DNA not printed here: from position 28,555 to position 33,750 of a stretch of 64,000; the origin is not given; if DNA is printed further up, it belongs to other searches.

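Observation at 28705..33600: Giant DUF4011/Upf1-like helicase look-alike in which every ATPase motif I can place is replaced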

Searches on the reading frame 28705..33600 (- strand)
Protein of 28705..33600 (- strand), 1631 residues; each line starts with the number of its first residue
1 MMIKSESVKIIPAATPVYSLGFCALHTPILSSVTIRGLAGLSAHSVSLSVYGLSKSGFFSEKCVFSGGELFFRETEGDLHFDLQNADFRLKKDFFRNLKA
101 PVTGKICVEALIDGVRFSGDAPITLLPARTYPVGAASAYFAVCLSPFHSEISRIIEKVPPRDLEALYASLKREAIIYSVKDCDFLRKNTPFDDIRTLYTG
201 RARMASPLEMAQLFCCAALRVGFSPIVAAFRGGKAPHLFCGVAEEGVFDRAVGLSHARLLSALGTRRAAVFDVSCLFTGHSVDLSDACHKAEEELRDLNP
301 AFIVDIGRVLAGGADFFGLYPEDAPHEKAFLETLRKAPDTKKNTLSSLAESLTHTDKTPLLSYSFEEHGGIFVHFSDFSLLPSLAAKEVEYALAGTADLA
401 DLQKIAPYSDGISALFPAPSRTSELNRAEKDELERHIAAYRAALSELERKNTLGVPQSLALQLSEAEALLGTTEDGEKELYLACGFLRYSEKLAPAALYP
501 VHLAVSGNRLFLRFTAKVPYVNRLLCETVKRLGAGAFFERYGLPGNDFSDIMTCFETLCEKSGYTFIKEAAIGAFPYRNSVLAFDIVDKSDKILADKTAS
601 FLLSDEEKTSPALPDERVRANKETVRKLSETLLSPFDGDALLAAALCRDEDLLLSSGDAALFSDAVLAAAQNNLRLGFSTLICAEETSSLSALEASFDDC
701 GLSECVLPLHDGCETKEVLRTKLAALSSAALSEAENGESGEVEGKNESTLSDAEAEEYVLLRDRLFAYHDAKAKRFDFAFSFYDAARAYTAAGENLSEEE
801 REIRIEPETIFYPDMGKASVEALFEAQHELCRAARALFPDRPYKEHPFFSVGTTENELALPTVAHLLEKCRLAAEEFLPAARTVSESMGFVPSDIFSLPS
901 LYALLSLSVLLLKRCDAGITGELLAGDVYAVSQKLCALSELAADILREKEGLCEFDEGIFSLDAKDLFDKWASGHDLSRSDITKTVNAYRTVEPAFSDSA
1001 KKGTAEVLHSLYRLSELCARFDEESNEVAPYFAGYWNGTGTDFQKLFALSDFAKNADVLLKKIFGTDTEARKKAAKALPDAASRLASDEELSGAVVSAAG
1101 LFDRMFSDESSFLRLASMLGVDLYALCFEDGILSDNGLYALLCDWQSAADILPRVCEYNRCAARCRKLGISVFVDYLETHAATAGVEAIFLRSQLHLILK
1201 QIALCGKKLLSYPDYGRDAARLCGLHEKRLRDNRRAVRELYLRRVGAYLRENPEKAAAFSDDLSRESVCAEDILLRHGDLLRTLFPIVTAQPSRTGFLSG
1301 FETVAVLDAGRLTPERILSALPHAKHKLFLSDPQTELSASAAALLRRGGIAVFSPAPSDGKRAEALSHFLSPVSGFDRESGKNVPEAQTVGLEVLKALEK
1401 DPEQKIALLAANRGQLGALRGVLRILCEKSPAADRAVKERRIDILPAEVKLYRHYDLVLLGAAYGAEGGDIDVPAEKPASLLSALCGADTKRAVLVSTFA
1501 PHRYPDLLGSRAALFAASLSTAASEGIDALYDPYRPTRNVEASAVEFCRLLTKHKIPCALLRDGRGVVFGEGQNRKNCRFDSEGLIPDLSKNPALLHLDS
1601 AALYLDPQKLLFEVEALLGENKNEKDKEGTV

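Call 4: search_protein_families(library=pfam, proteins=[window:28705-33600:-], max_evalue=10)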
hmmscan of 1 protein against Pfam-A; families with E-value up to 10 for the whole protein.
window:28705-33600:- (1631 aa): 2 families
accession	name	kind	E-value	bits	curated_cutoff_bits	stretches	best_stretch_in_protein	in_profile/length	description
PF13195.11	DUF4011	-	0.027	14.9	22.2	1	472-526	92-155/158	Protein of unknown function (DUF4011)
PF17841.6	Bep_C_terminal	-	0.037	14.8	29.5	1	1399-1452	42-95/97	BID domain of Bartonella effector protein (Bep)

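Call 5: search_protein_families(library=ncbifam, proteins=[window:28705-33600:-], max_evalue=10)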
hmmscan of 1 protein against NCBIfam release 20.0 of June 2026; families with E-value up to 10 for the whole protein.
window:28705-33600:- (1631 aa): 1 family
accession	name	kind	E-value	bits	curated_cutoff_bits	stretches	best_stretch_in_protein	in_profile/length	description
NF058533.1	antiphage_ProA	equivalog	4e-31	107.4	1500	2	466-1211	465-1204/1903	anti-phage protein ProA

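Call 6: search_protein_families(library=padloc, proteins=[window:28705-33600:-], max_evalue=10)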
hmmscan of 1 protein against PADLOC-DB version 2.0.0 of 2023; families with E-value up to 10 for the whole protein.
window:28705-33600:- (1631 aa): 1 family
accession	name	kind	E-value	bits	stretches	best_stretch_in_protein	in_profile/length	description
PDLC05009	PDC-S37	-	1e-15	54.7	3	679-1203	338-833/1550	-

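Call 8: find_homologous_proteins(query=window:28705-33600:-)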
Query window:28705-33600:- (1631 aa): 20 proteins with E <= 0.001 among 8000 candidates.
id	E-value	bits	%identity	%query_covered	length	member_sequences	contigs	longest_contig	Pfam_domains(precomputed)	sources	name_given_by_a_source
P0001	0.0e+0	3605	99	100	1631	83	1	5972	-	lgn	-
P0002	0.0e+0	2258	66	100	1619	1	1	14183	-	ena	-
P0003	0.0e+0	1908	58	98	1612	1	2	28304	-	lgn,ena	-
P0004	0.0e+0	1285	44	100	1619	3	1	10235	-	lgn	-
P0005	0.0e+0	1219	43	100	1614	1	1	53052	-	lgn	-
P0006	0.0e+0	1048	37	99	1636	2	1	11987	-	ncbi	-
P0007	2.3e-285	968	36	99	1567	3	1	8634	-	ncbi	-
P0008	9.3e-284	963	37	99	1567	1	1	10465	-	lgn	-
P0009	5.2e-283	960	35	99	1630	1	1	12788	-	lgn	-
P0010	1.7e-273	929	35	96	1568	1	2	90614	-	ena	-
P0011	3.7e-266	904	34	96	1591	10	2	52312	-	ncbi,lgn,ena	-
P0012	2.3e-263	895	35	96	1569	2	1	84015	-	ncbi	-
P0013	3.1e-261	888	35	68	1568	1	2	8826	-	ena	-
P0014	6.2e-260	884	33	99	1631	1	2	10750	-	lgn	-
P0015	7.9e-259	880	35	95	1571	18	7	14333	-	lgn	-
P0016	7.2e-254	864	33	99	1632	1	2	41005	-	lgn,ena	-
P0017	6.1e-249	847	34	98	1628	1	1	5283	-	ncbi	-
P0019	1.1e-242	827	34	99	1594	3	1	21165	-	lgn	-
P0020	1.1e-175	605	30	92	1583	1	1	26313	-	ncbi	-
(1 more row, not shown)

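Call 16: find_encoding_contigs(protein=P0010, flank=10000, max_places=2)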
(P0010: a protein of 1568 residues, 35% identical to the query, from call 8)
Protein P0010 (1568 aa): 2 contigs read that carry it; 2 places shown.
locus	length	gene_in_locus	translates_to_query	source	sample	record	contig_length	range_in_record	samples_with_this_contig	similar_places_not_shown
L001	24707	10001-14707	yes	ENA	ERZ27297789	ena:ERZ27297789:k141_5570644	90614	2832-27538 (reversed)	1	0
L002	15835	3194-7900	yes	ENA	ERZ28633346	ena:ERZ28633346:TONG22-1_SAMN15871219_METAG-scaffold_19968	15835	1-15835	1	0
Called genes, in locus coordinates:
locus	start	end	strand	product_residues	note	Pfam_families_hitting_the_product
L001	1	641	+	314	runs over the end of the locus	PF01261:AP_endonuc_2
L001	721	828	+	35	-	-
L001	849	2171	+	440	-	PF17389:Bac_rhamnosid6H (weak), PF22422:MGH1-like_GH (weak), PF01204:Trehalase, PF22422:MGH1-like_GH, PF03200:Glyco_hydro_63 (weak)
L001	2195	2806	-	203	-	PF03862:SpoVAC_SpoVAEB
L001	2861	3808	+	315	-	PF02195:ParB_N, PF17762:HTH_ParB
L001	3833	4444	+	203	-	-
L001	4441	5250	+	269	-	-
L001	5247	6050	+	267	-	PF00588:SpoU_methylase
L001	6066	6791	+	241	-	PF06283:ThuA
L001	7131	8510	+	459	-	PF05402:PqqD (faint), PF13353:Fer4_12, PF04055:Radical_SAM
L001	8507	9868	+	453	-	PF01276:OKR_DC_1, PF05889:SepSecS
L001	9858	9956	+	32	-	-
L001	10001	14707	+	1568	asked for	-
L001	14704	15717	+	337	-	PF00022:Actin, PF06723:MreB_Mbl, PF00012:HSP70, PF14450:FtsA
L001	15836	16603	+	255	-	PF00814:TsaD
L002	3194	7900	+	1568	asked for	-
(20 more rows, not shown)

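Call 17: find_encoding_contigs(protein=P0005, flank=10000, max_places=2)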
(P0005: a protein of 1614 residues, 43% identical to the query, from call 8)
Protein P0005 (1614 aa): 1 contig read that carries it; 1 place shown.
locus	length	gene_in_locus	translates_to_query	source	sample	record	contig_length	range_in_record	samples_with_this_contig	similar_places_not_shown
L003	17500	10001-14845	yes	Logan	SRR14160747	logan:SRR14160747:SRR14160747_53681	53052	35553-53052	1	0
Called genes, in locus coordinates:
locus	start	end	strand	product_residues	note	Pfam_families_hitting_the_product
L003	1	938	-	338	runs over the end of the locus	PF14257:DUF4349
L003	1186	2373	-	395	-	PF00464:SHMT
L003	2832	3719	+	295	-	PF00701:DHDPS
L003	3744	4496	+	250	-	PF01113:DapB_N, PF05173:DapB_C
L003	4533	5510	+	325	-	PF16654:DAPDH_C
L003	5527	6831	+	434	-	PF00278:Orn_DAP_Arg_deC, PF02784:Orn_Arg_deC_N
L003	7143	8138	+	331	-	PF00005:ABC_tran, PF13304:AAA_21 (faint), PF02463:SMC_N (weak), PF09383:NIL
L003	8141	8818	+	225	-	PF00528:BPD_transp_1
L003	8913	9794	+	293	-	PF03180:Lipoprotein_9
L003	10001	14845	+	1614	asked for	-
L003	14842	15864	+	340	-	PF06723:MreB_Mbl, PF00022:Actin (weak), PF00012:HSP70, PF14450:FtsA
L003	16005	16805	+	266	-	PF00814:TsaD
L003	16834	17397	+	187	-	PF00156:Pribosyltran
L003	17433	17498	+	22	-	?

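Call 18: find_encoding_contigs(protein=P0020, flank=10000, max_places=2)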
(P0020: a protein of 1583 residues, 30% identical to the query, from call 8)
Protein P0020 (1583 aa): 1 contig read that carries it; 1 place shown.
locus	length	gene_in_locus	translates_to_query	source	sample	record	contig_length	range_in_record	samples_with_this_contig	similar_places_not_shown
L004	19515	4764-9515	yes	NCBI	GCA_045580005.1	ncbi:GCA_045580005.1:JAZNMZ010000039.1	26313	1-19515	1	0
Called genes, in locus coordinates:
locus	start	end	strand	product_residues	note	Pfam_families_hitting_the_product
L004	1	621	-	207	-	?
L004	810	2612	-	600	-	PF00672:HAMP, PF00512:HisKA, PF02518:HATPase_c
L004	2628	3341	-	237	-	PF00072:Response_reg, PF00486:Trans_reg_C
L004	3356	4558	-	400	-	PF01522:Polysacc_deac_1 (weak)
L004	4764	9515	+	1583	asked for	-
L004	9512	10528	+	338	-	PF00022:Actin (weak), PF06723:MreB_Mbl, PF00012:HSP70, PF14450:FtsA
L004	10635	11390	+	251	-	PF00814:TsaD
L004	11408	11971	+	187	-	PF00156:Pribosyltran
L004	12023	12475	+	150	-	PF01741:MscL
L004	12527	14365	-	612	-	PF13240:Zn_Ribbon_1, PF13248:Zn_ribbon_3 (weak)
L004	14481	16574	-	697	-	PF00403:HMA, PF00122:E1-E2_ATPase, PF00702:Hydrolase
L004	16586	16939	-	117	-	PF12840:HTH_20 (weak), PF01022:HTH_5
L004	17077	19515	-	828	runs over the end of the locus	PF00005:ABC_tran, PF02463:SMC_N (faint), PF13238:AAA_18 (faint), PF00005:ABC_tran, PF13304:AAA_21 (weak), PF07155:ECF-ribofla_trS (weak), PF12822:ECF_trnsprt (weak), PF20221:DUF6580 (weak), +1 more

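Call 19: find_encoding_contigs(protein=P0016, flank=10000, max_places=2)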
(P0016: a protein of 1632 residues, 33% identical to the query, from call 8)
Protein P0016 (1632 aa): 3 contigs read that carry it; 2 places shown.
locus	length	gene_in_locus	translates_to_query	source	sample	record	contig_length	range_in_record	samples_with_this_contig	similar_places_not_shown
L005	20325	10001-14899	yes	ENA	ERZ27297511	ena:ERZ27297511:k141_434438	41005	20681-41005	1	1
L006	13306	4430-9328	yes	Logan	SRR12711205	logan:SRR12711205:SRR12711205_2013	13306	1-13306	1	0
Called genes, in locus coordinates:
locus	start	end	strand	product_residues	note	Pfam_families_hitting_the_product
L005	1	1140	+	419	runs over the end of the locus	PF02653:BPD_transp_2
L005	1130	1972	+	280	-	PF00005:ABC_tran, PF13304:AAA_21 (faint), PF12399:BCA_ABC_TP_C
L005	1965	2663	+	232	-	PF00005:ABC_tran, PF13304:AAA_21 (faint)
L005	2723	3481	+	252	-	-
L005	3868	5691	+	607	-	PF03553:Na_H_antiporter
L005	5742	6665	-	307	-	-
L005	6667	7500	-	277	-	PF26351:DUF8091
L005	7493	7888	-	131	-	-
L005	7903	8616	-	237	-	PF01479:S4, PF00849:PseudoU_synth_2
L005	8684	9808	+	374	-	PF00768:Peptidase_S11, PF13354:Beta-lactamase2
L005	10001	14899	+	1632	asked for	-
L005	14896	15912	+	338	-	PF06723:MreB_Mbl, PF00022:Actin (weak), PF00012:HSP70, PF14450:FtsA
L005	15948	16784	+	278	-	PF00814:TsaD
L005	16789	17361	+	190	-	PF00156:Pribosyltran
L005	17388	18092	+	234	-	PF02585:PIG-L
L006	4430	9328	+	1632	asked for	-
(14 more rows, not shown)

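Call 20: find_encoding_contigs(protein=P0019, flank=10000, max_places=2)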
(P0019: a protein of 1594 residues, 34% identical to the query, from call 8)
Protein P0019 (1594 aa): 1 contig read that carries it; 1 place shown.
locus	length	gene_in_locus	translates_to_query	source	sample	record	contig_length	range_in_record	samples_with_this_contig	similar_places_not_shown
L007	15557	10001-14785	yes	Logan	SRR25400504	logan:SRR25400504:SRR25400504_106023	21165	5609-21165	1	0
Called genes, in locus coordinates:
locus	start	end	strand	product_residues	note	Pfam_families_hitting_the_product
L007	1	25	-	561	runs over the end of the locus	-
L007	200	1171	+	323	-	PF00248:Aldo_ket_red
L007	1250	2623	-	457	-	PF00092:VWA, PF13519:VWA_2, PF27268:CsxB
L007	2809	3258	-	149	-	PF02082:Rrf2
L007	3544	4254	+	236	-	PF01996:F420_ligase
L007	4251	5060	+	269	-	PF02557:VanY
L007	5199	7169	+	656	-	PF07501:G5, PF01551:Peptidase_M23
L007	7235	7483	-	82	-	PF07875:Coat_F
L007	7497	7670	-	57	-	-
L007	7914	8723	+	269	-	PF01261:AP_endonuc_2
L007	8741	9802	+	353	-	PF01408:GFO_IDH_MocA, PF02894:GFO_IDH_MocA_C, PF22725:GFO_IDH_MocA_C3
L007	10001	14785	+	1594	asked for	-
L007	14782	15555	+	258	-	?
